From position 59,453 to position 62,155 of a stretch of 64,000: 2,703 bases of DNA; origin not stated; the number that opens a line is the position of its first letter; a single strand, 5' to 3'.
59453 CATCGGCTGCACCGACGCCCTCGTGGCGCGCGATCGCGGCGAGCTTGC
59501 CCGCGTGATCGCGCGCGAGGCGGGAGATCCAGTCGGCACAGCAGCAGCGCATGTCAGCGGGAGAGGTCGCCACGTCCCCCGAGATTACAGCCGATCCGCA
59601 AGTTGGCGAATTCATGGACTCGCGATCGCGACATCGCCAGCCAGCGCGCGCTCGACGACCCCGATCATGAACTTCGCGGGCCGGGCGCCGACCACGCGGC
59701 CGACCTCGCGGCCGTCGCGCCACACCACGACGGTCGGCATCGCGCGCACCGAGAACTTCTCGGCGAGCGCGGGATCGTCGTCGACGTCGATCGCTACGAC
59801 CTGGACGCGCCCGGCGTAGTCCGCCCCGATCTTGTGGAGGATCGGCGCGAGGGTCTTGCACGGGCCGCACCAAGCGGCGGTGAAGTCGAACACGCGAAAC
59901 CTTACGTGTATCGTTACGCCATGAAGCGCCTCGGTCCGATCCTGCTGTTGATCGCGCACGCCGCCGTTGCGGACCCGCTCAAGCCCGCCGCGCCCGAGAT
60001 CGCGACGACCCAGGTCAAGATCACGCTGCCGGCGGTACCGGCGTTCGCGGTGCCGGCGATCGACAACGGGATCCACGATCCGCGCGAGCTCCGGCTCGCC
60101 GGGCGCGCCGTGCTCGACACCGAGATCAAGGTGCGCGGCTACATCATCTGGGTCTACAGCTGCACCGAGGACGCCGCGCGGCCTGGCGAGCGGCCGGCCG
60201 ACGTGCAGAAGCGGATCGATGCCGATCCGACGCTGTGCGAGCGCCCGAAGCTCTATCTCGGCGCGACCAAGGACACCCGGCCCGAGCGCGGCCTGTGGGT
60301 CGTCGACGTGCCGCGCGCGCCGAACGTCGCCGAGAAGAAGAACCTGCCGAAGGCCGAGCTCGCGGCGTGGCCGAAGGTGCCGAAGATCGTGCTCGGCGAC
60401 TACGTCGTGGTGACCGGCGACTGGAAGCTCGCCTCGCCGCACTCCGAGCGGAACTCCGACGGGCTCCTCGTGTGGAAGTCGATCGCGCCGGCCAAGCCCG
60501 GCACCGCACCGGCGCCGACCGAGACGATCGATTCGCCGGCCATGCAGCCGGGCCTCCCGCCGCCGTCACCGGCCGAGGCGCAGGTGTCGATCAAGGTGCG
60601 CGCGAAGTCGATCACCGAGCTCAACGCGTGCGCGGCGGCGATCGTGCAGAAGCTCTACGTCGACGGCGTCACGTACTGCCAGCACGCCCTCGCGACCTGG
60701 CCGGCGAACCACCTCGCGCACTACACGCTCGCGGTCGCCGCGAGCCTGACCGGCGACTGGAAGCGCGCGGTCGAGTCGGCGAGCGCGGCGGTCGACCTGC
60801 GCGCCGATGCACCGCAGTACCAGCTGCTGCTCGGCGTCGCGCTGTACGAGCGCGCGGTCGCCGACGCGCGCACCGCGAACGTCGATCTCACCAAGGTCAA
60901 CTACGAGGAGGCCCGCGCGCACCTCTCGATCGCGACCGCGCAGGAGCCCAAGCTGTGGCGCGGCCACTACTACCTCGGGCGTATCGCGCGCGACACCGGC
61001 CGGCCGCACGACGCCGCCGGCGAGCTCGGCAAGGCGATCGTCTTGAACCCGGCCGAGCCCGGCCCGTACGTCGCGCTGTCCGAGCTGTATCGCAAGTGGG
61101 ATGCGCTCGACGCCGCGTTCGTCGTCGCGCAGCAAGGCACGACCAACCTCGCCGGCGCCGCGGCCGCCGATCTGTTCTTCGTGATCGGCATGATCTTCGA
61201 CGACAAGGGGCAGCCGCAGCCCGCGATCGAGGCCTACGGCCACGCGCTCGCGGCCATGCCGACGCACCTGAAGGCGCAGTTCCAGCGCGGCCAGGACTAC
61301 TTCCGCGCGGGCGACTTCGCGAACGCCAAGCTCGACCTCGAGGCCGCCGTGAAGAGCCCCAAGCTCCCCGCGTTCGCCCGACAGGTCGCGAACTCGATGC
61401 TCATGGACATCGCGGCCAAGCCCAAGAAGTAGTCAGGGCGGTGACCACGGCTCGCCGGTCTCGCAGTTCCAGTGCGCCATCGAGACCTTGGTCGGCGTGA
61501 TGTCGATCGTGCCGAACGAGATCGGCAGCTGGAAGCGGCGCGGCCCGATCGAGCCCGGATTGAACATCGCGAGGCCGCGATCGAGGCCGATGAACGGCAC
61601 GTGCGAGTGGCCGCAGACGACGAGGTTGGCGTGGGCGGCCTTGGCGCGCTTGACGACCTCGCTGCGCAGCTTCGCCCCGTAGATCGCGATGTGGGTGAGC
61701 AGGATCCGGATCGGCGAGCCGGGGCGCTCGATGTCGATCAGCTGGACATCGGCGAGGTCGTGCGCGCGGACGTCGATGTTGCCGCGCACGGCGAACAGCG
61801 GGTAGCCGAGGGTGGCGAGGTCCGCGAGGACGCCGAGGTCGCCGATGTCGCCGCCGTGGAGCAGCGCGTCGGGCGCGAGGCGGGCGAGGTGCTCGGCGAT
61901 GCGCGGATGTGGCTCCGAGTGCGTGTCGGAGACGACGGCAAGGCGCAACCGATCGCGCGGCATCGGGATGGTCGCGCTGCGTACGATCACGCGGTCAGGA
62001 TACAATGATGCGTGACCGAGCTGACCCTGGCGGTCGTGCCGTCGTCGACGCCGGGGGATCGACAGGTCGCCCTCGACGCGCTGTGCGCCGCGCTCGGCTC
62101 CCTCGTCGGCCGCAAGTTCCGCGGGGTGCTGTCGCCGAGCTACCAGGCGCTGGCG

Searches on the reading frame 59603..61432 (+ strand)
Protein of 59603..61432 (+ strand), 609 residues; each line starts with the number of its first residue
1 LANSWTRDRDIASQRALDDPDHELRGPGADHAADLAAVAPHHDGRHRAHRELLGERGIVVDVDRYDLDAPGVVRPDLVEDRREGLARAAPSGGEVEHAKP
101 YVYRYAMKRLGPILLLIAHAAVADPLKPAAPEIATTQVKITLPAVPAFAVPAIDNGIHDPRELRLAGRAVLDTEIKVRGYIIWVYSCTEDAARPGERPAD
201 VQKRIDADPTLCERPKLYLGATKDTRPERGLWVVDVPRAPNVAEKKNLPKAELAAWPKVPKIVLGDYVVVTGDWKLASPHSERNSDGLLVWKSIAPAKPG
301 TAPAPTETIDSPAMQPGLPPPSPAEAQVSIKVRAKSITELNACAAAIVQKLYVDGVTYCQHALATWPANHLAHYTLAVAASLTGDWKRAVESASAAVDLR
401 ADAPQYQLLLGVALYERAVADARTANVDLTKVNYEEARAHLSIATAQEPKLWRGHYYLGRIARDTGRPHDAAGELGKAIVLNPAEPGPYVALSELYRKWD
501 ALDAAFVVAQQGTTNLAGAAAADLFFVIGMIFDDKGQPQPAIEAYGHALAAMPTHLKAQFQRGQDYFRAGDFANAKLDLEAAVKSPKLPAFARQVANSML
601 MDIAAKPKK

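Call 29: search_protein_families(library=pfam, proteins=[window:59603-61432:+], max_evalue=0.001)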
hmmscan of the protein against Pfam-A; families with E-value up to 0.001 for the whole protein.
window:59603-61432:+ (609 aa): 9 families
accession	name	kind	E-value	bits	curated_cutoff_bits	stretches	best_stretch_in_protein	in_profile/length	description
PF07719.23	TPR_2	-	1e-14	53.8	27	0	453-483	2-32/34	Tetratricopeptide repeat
PF13432.12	TPR_16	-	5.6e-10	39.9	32.7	1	433-483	12-62/65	Tetratricopeptide repeat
PF00515.34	TPR_1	-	9.4e-09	35.2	27.8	0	522-552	1-31/34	Tetratricopeptide repeat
PF14559.12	TPR_19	-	2.1e-07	31.6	25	0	352-410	7-65/68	Tetratricopeptide repeat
PF13428.12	TPR_14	-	3.5e-06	27.6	23.5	0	453-494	2-43/44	Tetratricopeptide repeat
PF13181.12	TPR_8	-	4.2e-06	26.9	25.7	0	522-550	1-29/34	Tetratricopeptide repeat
PF13414.12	TPR_11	-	1.6e-05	24.9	26.8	0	384-416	8-40/42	TPR repeat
PF13431.12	TPR_17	-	8.9e-05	22.9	24.4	0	358-390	1-33/34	Tetratricopeptide repeat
PF13424.12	TPR_12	-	0.0009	19.8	30.1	0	343-400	10-75/77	Tetratricopeptide repeat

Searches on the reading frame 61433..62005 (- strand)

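Call 29: search_protein_families(library=pfam, proteins=[window:61433-62005:-], max_evalue=0.001)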
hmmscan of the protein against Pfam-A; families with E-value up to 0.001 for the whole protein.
window:61433-62005:- (190 aa): 2 families
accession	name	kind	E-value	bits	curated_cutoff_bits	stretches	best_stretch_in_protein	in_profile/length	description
PF12850.12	Metallophos_2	-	2.2e-27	96.4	27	1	21-170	2-152/154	Calcineurin-like phosphoesterase superfamily domain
PF00149.33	Metallophos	-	3.5e-11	44.3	21.5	1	20-78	1-71/191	Calcineurin-like phosphoesterase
